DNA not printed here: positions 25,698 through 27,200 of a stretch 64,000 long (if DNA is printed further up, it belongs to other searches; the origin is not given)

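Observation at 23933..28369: Paired TIR-like (PF10137/COG4271-type) proteins flanking a YcxB-like membrane protein in a translationally coupled operon with secreted and DUF1223 proteins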

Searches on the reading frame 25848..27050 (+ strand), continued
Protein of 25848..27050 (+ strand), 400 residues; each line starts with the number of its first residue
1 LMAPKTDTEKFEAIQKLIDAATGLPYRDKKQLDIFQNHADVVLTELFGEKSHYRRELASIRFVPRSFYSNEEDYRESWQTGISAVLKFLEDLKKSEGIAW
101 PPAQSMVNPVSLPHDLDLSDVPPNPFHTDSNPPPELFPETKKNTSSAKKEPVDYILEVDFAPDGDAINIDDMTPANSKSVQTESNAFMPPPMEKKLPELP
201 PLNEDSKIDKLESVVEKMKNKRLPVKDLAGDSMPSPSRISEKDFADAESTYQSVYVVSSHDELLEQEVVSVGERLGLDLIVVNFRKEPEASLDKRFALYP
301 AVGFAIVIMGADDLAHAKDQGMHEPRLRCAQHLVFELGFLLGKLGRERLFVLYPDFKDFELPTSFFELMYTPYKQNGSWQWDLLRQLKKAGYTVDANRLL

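Call 86: fold_search(model_id=the predicted structure, library=pdb)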
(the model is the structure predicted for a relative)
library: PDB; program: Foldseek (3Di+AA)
matches with E <= 10: 1055; with E <= 0.001: 9
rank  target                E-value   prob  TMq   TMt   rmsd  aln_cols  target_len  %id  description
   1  9lmq_B                5.2e-06  1.00  0.26  0.32   6.1       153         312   18  Cryo-EM structure of TIR-STING/c-di-GMP complex (released 2025-08-27)
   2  9lmq_D                1.5e-05  1.00  0.25  0.31   6.2       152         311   19  Cryo-EM structure of TIR-STING/c-di-GMP complex (released 2025-08-27)
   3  9lmr_B                5.0e-05  1.00  0.25  0.32   6.2       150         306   19  Cryo-EM structure of TIR-STING/c-di-GMP complex fiber (released 2025-08-27)
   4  7un8_A                8.0e-05  1.00  0.25  0.32   4.5       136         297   21  SfSTING with c-di-GMP single fiber (released 2022-07-27)
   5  9lmr_A                1.1e-04  1.00  0.25  0.31   6.2       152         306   18  Cryo-EM structure of TIR-STING/c-di-GMP complex fiber (released 2025-08-27)
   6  7un8_C                1.2e-04  1.00  0.25  0.33   4.3       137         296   21  SfSTING with c-di-GMP single fiber (released 2022-07-27)
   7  9lmq_A                1.6e-04  1.00  0.24  0.31   6.6       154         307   19  Cryo-EM structure of TIR-STING/c-di-GMP complex (released 2025-08-27)
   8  7un8_E                1.7e-04  1.00  0.25  0.33   4.3       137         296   21  SfSTING with c-di-GMP single fiber (released 2022-07-27)
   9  9lmr_F                1.7e-04  1.00  0.26  0.32   6.1       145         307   19  Cryo-EM structure of TIR-STING/c-di-GMP complex fiber (released 2025-08-27)
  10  9lmr_C                1.3e-03  1.00  0.26  0.33   6.3       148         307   19  Cryo-EM structure of TIR-STING/c-di-GMP complex fiber (released 2025-08-27)
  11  4dom                  2.5e-03  1.00  0.23  0.53   6.2       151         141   14  Crystal Structure of the TIR-domain of Human Myeloid Differentiation Primary Response protein (MyD88) (released 2013-04-10)
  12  8h5v_C                4.5e-03  0.99  0.20  0.49   6.4       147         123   12  Crystal structure of the FleQ domain of Vibrio cholerae FlrA (released 2022-11-02)
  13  8w8m_1A               5.4e-03  1.00  0.25  0.60   5.9       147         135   13  Cryo-EM structure of helical filament of MyD88 TIR (released 2024-09-04)
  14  8yym_A                9.2e-03  1.00  0.25  0.63   4.9       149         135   13  Cryo-EM structure of cylindrical fiber of MyD88 TIR (released 2025-03-26)
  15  8h5v_D                9.2e-03  0.98  0.20  0.52   6.0       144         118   14  Crystal structure of the FleQ domain of Vibrio cholerae FlrA (released 2022-11-02)
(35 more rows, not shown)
